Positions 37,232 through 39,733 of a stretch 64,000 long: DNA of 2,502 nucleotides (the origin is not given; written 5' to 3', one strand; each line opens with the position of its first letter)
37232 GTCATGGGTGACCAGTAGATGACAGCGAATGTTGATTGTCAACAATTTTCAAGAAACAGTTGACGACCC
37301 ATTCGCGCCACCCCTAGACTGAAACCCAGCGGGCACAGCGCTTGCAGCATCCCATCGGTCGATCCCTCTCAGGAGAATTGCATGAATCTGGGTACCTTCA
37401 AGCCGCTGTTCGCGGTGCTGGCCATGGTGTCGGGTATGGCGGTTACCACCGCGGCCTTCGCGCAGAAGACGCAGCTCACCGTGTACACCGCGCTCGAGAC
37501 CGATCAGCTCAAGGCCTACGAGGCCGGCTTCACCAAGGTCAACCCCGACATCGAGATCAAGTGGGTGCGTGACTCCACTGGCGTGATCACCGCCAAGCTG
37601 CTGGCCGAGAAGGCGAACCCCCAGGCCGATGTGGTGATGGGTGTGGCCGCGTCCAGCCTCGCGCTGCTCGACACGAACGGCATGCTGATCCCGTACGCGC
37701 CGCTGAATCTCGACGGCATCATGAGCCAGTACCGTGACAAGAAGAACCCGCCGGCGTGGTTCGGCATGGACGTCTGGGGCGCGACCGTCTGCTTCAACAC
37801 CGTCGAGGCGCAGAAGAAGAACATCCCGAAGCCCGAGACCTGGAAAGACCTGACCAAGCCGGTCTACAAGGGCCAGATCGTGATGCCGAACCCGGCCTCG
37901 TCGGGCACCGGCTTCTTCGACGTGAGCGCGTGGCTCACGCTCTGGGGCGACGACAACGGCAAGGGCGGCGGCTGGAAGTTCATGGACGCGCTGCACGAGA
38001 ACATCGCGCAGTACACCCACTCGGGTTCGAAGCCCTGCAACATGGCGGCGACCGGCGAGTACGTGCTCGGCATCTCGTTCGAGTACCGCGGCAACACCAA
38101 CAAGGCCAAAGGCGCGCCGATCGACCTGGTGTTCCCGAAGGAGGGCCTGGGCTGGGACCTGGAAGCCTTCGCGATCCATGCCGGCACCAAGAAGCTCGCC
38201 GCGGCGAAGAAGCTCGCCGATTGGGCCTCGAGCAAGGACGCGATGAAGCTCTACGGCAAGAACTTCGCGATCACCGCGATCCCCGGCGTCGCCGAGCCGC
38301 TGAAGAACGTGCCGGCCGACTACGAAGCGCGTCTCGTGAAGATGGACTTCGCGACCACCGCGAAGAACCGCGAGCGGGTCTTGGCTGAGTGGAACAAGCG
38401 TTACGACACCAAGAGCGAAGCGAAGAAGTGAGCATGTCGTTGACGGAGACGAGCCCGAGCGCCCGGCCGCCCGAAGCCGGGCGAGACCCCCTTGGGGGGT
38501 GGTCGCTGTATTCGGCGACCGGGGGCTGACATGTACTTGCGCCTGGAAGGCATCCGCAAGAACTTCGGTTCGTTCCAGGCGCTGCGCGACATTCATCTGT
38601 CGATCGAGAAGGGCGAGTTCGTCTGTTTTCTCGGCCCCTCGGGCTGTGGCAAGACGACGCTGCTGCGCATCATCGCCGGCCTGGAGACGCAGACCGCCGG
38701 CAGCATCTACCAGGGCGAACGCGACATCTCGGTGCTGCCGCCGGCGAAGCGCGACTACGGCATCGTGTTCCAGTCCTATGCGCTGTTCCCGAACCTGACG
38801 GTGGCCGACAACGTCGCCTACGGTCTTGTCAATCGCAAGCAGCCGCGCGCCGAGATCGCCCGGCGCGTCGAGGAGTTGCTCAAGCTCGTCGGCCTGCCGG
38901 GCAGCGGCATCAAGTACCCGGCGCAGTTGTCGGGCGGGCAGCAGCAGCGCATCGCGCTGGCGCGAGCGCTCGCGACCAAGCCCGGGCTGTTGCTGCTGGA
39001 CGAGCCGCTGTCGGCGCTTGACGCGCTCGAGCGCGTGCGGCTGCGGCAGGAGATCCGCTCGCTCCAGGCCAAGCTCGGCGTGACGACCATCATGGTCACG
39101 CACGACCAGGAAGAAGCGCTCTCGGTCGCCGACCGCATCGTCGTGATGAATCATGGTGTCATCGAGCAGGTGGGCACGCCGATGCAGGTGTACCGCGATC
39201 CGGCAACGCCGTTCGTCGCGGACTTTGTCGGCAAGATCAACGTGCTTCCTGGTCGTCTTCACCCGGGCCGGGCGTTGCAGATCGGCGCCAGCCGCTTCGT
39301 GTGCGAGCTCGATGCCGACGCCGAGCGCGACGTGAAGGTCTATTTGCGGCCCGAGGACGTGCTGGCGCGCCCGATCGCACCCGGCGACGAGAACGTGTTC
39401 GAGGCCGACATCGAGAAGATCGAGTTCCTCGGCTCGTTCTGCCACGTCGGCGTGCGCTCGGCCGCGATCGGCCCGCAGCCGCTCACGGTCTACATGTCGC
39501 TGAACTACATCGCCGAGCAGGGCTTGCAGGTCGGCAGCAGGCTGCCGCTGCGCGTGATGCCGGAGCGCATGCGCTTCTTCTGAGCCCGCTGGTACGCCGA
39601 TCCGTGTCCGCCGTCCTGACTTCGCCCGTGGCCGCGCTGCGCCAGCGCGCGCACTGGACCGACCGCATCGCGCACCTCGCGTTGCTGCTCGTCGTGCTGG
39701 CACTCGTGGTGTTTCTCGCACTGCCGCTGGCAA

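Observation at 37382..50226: AEP import and transamination genes run straight into a complete gamma-glutamylation module in one sigma54-driven gene string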

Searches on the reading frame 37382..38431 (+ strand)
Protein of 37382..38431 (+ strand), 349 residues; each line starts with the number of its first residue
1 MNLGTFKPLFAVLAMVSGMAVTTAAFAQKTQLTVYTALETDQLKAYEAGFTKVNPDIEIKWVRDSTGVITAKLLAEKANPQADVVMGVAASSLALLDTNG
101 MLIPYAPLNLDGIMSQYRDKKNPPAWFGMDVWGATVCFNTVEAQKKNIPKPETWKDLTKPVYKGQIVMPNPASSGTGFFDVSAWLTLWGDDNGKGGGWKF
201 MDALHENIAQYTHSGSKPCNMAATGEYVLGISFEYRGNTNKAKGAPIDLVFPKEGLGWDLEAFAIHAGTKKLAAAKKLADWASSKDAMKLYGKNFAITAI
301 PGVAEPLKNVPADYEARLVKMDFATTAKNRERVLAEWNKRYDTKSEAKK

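Call 4: search_protein_families(library=ncbifam, proteins=[window:37382-38431:+], max_evalue=0.00001)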
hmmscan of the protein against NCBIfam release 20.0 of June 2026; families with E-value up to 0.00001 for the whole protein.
window:37382-38431:+ (349 aa): 5 families
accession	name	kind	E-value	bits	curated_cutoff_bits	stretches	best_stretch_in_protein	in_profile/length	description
TIGR03261.1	phnS2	equivalog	1.2e-149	498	392.75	1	14-346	6-334/334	putative 2-aminoethylphosphonate ABC transporter substrate-binding protein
NF011620.1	PRK15046.1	equivalog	1.1e-16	60.6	310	1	12-216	7-200/334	2-aminoethylphosphonate ABC transporter substrate-binding protein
TIGR01254.1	sfuA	subfamily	2.6e-11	43.3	93.4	1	31-288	4-256/306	thiamine ABC transporter substrate-binding protein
TIGR03227.1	PhnS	equivalog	3.3e-10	39.4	395.3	1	9-287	14-288/360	2-aminoethylphosphonate ABC transporter substrate-binding protein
NF007048.0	PRK09501.1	equivalog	4.5e-08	32.3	582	1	131-286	130-282/348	spermidine/putrescine ABC transporter substrate-binding protein PotD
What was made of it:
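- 37382..38431 (+): phnS2 (AepX-type) periplasmic AEP-binding protein. TIGR03261 scores 498 bits, above its cut-off of 393 (call 4).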

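Call 5: search_protein_families(library=pfam, proteins=[window:37382-38431:+], max_evalue=0.00001)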
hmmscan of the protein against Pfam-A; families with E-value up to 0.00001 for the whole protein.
window:37382-38431:+ (349 aa): 4 families
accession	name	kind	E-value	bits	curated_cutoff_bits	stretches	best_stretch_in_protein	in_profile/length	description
PF13343.11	SBP_bac_6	-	1.1e-19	71.4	24.6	1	80-320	2-236/245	Bacterial extracellular solute-binding protein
PF13416.11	SBP_bac_8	-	2.8e-19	70.4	27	1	50-308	6-269/279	Bacterial extracellular solute-binding protein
PF01547.30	SBP_bac_1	-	2.1e-15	58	26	1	39-289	4-307/307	Bacterial extracellular solute-binding protein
PF13531.11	SBP_bac_11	-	2.3e-11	44.3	25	1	32-291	1-221/227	Bacterial extracellular solute-binding protein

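Call 24: search_solved_structures(query=window:37382-38431:+, max_evalue=0.00001)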
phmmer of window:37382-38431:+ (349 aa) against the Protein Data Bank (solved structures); distinct sequences matched with E-value up to 0.00001: 16.
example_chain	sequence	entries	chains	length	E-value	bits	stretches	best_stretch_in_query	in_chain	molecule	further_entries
8x1a_B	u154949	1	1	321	3e-39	138.2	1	33-338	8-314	Iron(III) ABC transporter, periplasmic iron-compound-binding protein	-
4r72_A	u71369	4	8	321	1.6e-38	135.8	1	52-337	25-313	ABC-type Fe3+ transport system, periplasmic component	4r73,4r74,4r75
6wce_A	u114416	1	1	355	1.9e-28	102.7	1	27-317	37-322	Pyridoxal-5-phosphate binding protein A (P5PA)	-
6lki_A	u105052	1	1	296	3.2e-12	49.3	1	32-290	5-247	ABC transporter, solute-binding protein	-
6lkg_A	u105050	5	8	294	4.1e-12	49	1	32-290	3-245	ABC transporter, solute-binding protein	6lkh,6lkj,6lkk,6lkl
7li0_A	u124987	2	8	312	2.5e-10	43.1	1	31-299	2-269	Fe(3+) ABC transporter substrate-binding protein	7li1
1poy_1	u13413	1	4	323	1.5e-08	37.3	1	130-294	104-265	SPERMIDINE/PUTRESCINE-BINDING PROTEIN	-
1pot_A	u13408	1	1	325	1.5e-08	37.2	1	130-294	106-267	SPERMIDINE/PUTRESCINE-BINDING PROTEIN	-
8y5h_E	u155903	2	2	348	1.8e-08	37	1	130-294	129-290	Spermidine/putrescine-binding periplasmic protein | Putrescine-binding periplasmic protein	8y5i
8k7n_A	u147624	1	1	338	8.6e-08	34.8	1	24-243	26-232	Ferric iron ABC transporter, iron-binding protein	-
4edp_A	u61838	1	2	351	3.4e-07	32.8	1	152-292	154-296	ABC transporter, substrate-binding protein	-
4rya_A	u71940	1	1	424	6.4e-07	31.9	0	262-315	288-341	ABC transporter substrate binding protein (Sorbitol)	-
7xjm_A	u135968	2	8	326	1.6e-06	30.6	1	126-283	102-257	Putrescine-binding periplasmic protein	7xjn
6fjl_A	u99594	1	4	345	1.6e-06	30.6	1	31-282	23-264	ABC-type Fe3+ transport system, periplasmic component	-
6hhb_A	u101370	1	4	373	1.9e-06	30.3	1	31-282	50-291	ABC-type Fe3+ transport system, periplasmic component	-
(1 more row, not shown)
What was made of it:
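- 37382..38431 (+): The closest solved structures bind organophosphates (AfuA, P5PA; call 24).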

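Call 68: search_dna_similar(query=window:37382-38431:+, collection=plasmids, mode=protein, max_rows=30, max_evalue=1e-30, rows=spread)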
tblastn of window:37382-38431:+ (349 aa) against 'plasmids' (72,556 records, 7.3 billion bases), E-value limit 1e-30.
Records with a match: 152; places in all: 155; records where one place covers at least 80% of the query: 151.
Best place of each record, by identity: 60-80% 15; <60% 137.
By first word of the organism name: Sinorhizobium 65; Ralstonia 14; Aminobacter 9; Ensifer 9; Vibrio 9; Azospirillum 6; Paraburkholderia 5; Acinetobacter 5; Shinella 3; Klebsiella 3; and 18 more.
By predicted mobility (MOB-suite, as given by PLSDB): mobilizable 71; non-mobilizable 69; conjugative 12.
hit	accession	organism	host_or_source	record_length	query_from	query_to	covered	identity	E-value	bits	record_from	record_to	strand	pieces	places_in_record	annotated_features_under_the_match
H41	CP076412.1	Ralstonia wenshanensis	soil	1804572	9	348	97%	65.6%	5e-134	428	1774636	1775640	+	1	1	putative 2-aminoethylphosphonate ABC transporter substrate-binding ...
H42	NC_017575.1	Ralstonia solanacearum Po82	-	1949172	30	348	91%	69.0%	5e-136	434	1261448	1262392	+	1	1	none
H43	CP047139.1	Ralstonia solanacearum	Potato,Single cell,tuber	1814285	30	348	91%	68.3%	4e-134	428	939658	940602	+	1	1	putative 2-aminoethylphosphonate ABC transporter substrate-binding ...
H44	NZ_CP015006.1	Aminobacter aminovorans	cell culture,soil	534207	7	348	98%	57.0%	1e-114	372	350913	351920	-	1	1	putative 2-aminoethylphosphonate ABC transporter substrate-binding ...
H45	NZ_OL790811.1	Proteus mirabilis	-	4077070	13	345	95%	58.0%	6e-114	370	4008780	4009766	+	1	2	none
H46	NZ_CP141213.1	Sinorhizobium meliloti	alfalfa,Isolate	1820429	6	348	98%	56.3%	2e-110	360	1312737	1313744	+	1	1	none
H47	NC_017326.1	Sinorhizobium meliloti SM11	-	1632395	10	348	97%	56.4%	4e-110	359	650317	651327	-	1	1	none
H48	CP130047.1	Sinorhizobium meliloti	Medicago,Cell culture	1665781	10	348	97%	56.4%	8e-110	358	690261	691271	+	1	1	putative 2-aminoethylphosphonate ABC transporter substrate-binding ...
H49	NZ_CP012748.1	Paraburkholderia caribensis MBA4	soil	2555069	11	346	96%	56.8%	4e-114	371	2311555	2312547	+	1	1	none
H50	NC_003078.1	Sinorhizobium meliloti 1021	-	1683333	10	348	97%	56.1%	4e-109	357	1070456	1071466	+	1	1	none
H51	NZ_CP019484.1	Sinorhizobium meliloti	alfalfa,whole organism,alfalfa nodule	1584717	10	348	97%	56.1%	4e-109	356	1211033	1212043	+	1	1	none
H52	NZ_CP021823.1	Sinorhizobium meliloti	Medicago truncatula,Single Cell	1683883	10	348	97%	56.1%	5e-109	356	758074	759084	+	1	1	none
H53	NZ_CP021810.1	Sinorhizobium meliloti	Medicago sativa,Single Cell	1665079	10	348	97%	56.1%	5e-109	356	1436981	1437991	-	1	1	none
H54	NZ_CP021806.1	Sinorhizobium meliloti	Medicago truncatula,Single Cell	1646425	10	348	97%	56.1%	5e-109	356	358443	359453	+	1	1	none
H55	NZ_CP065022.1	Sinorhizobium meliloti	Medicago sativa subsp. varia (Martyn) ...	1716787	10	348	97%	56.1%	6e-109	356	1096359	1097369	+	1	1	none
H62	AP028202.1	Paraburkholderia largidicola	Physopelta gutta,midgut,Midgut crypts ...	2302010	29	346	91%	57.9%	6e-114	370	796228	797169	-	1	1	putative 2-aminoethylphosphonate ABC transporter substrate-binding ...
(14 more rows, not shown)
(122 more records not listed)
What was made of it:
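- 37382..38431 (+): It is 56% identical to the S. meliloti 1021 pSymB homologue (call 68).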

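Call 69: get_annotated_region(hit=H41, flank=9000)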
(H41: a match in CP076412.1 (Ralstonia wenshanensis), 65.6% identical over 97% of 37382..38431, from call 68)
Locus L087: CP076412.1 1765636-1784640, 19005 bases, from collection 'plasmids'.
description: Ralstonia wenshanensis strain 56D2 plasmid p56D2, complete sequence
organism: Ralstonia wenshanensis (NCBI taxid 2842456)
taxonomy: Bacteria; Pseudomonadota; Betaproteobacteria; Burkholderiales; Burkholderiaceae; Ralstonia; Ralstonia wenshanensis
host: -; source: soil; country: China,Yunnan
typing (MOB-suite, as given by PLSDB): non-mobilizable
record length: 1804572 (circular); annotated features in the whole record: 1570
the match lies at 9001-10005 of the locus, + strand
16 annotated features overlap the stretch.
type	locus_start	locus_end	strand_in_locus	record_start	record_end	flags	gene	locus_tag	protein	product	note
CDS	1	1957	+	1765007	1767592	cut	acnB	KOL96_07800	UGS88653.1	bifunctional aconitate hydratase 2/2-methylisocitrate dehydratase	-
CDS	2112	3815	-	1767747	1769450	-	-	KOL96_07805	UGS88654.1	hypothetical protein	-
CDS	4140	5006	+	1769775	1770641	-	-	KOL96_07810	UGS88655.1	LysR family transcriptional regulator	-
CDS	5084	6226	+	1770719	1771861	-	-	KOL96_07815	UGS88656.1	putative 2-aminoethylphosphonate ABC transporter ATP-binding protein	-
CDS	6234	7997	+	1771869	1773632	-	-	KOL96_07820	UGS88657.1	putative 2-aminoethylphosphonate ABC transporter permease subunit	-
CDS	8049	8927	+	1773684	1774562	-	-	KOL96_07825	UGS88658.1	phosphonoacetaldehyde hydrolase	-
CDS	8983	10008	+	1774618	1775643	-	-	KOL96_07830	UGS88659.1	putative 2-aminoethylphosphonate ABC transporter substrate-binding protein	-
CDS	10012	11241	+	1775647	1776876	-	-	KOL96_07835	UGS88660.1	TIGR03364 family FAD-dependent oxidoreductase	-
CDS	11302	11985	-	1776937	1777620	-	-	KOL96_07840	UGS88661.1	HAD family phosphatase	-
CDS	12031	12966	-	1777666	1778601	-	-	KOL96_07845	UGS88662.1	LysR family transcriptional regulator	-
CDS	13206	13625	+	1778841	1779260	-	-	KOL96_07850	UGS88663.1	F0F1 ATP synthase subunit epsilon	-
CDS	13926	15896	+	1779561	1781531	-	-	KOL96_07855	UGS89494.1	TonB-dependent receptor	-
CDS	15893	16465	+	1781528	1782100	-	-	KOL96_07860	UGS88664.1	YfiR family protein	-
CDS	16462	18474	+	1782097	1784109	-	-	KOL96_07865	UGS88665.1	EAL domain-containing protein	-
CDS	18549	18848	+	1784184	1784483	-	-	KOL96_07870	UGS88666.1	type II toxin-antitoxin system MqsR family toxin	-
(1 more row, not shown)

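Call 70: get_annotated_region(hit=H62, flank=9000)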
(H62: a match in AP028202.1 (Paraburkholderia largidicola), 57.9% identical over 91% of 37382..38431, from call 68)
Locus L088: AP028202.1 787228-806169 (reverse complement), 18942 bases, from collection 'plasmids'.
description: Paraburkholderia sp. F2 plasmid PPGUF2_p1 DNA, complete genome
organism: Paraburkholderia largidicola (NCBI taxid 3014751)
taxonomy: Bacteria; Pseudomonadota; Betaproteobacteria; Burkholderiales; Burkholderiaceae; Paraburkholderia; Paraburkholderia largidicola
host: -; source: Physopelta gutta,midgut,Midgut crypts of sting bug Physopelta gutta; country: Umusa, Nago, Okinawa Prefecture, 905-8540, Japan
typing (MOB-suite, as given by PLSDB): non-mobilizable
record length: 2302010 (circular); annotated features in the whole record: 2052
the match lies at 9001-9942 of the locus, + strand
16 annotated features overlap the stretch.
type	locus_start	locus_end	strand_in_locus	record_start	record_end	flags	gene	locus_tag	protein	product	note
CDS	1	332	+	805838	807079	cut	-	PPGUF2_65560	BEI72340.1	MFS transporter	-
CDS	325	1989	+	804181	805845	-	-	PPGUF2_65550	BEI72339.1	thiamine pyrophosphate-binding protein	-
CDS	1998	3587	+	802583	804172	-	-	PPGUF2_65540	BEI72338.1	aldehyde dehydrogenase (NADP(+))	-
CDS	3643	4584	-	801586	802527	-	-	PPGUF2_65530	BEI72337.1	LysR substrate-binding domain-containing protein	-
CDS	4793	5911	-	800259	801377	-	ald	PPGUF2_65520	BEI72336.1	alanine dehydrogenase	-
CDS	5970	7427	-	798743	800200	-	phnY_2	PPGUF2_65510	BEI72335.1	phosphonoacetaldehyde dehydrogenase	-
CDS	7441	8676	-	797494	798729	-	phnA_2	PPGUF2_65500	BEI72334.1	phosphonoacetate hydrolase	-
CDS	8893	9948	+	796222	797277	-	-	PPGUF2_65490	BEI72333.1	putative 2-aminoethylphosphonate ABC transporter substrate-binding protein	-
CDS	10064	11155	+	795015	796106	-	-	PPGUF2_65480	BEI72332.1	putative 2-aminoethylphosphonate ABC transporter ATP-binding protein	-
CDS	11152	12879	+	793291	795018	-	-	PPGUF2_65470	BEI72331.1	hypothetical protein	-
CDS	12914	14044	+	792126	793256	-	phnW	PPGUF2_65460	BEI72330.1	2-aminoethylphosphonate--pyruvate transaminase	-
CDS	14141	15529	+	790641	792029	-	-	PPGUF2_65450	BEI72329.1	FAD-dependent oxidoreductase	-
CDS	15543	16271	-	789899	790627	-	-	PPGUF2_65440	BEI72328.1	GntR family transcriptional regulator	-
CDS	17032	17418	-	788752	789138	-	-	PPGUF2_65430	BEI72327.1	hypothetical protein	-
CDS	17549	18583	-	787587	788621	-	-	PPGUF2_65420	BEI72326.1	NADH:flavin oxidoreductase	-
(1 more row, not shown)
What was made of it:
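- Closest known: Hydrolytic AEP catabolism PhnW-PhnY-PhnA with the PhnS2T2U2. Same: The divergent phnA-phnY | phnS2T2U2-phnW layout matches Paraburkholderia (call 70).
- Closest known: Hydrolytic AEP catabolism PhnW-PhnY-PhnA with the PhnS2T2U2. Different: In Paraburkholderia phnW is followed by an FAD oxidoreductase, and the Ralstonia cluster uses PhnX with an FAD oxidoreductase (calls 69, 70).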

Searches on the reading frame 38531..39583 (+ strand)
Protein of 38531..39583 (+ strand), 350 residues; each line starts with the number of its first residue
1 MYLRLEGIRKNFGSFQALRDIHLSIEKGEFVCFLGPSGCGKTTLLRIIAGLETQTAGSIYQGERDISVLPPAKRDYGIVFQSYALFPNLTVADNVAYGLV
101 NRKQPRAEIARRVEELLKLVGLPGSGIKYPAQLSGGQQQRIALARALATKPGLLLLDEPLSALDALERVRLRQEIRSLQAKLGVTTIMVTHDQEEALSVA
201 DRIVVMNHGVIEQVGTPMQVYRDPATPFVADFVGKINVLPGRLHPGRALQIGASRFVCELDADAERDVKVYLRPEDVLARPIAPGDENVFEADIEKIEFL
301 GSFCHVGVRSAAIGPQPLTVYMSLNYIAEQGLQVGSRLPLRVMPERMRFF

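Call 4: search_protein_families(library=ncbifam, proteins=[window:38531-39583:+], max_evalue=0.00001)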
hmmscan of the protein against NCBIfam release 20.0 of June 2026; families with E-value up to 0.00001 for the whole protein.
window:38531-39583:+ (350 aa): 185 families (the best 25 are shown)
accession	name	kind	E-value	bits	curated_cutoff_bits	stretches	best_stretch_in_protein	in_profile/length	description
TIGR03265.1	PhnT2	equivalog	7.2e-153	509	457.7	1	2-350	4-352/353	putative 2-aminoethylphosphonate ABC transporter ATP-binding protein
NF006987.0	PRK09452.1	equivalog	4.8e-100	334.9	482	1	3-282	18-304/378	spermidine/putrescine ABC transporter ATP-binding protein PotA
NF043075.1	MMSYN1_0197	equivalog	2.1e-97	326.2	550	1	3-309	3-307/341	spermidine/putrescine ABC transporter ATP-binding protein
TIGR01187.1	potA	subfamily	9.1e-96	320.7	355.6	1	34-314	2-290/325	polyamine ABC transporter ATP-binding protein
NF008653.0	PRK11650.1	subfamily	5.5e-95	318.4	432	1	3-350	4-347/357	sn-glycerol-3-phosphate ABC transporter ATP-binding protein UgpC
TIGR00968.1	3a0106s01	subfamily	6.9e-92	307.3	342.75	1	5-239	3-237/237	sulfate ABC transporter ATP-binding protein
NF008105.0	PRK10851.1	equivalog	7.4e-92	307.8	502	1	1-326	1-329/362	sulfate/thiosulfate ABC transporter ATP-binding protein CysA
TIGR03258.1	PhnT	equivalog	5.8e-88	295.3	499.15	1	4-314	10-327/359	2-aminoethylphosphonate ABC transport system ATP-binding subunit PhnT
NF040840.2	tungstate_WtpC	equivalog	1.6e-87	294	440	1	3-337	2-334/347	tungstate ABC transporter ATP-binding protein WtpC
NF008513.0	PRK11432.1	equivalog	1.2e-86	290.8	496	1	2-306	6-309/351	ferric ABC transporter ATP-binding protein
NF040933.2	ABC_arch_GlcV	equivalog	1.8e-86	290.2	450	1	4-322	4-335/357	glucose ABC transporter ATP-binding protein GlcV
NF008621.0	PRK11607.1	equivalog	2.1e-80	270.4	613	1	4-309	21-337/377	putrescine ABC transporter ATP-binding subunit PotG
NF008233.0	PRK11000.1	equivalog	1.7e-79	267.3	568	1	4-308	5-316/369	maltose/maltodextrin ABC transporter ATP-binding protein MalK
TIGR01186.1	proV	subfamily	7.8e-68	229.2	326.6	1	12-238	3-235/363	betaine/proline/choline family ABC transporter ATP-binding protein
TIGR03415.1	ABC_choXWV_ATP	equivalog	5.7e-59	200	483.75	1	8-239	30-271/382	choline ABC transporter ATP-binding protein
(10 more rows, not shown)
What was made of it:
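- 38531..39583 (+): phnT2, ABC transporter ATPase. TIGR03265 scores 509 bits, above its cut-off of 458 (call 4).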

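Call 5: search_protein_families(library=pfam, proteins=[window:38531-39583:+], max_evalue=0.00001)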
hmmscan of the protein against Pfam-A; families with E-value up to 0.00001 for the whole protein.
window:38531-39583:+ (350 aa): 4 families
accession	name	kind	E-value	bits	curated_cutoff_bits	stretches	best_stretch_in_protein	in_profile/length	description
PF00005.33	ABC_tran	-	2.2e-34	119.5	25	1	18-160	1-136/137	ABC transporter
PF13304.12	AAA_21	-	2e-08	35.1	27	0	123-194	228-301/304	AAA domain, putative AbiEii toxin, Type IV TA system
PF02463.25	SMC_N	-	6.4e-06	26.2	40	0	130-206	134-211/220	RecF/RecN/SMC N terminal domain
PF08402.16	TOBE_2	-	7.4e-06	26.4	21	0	271-350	2-76/76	TOBE domain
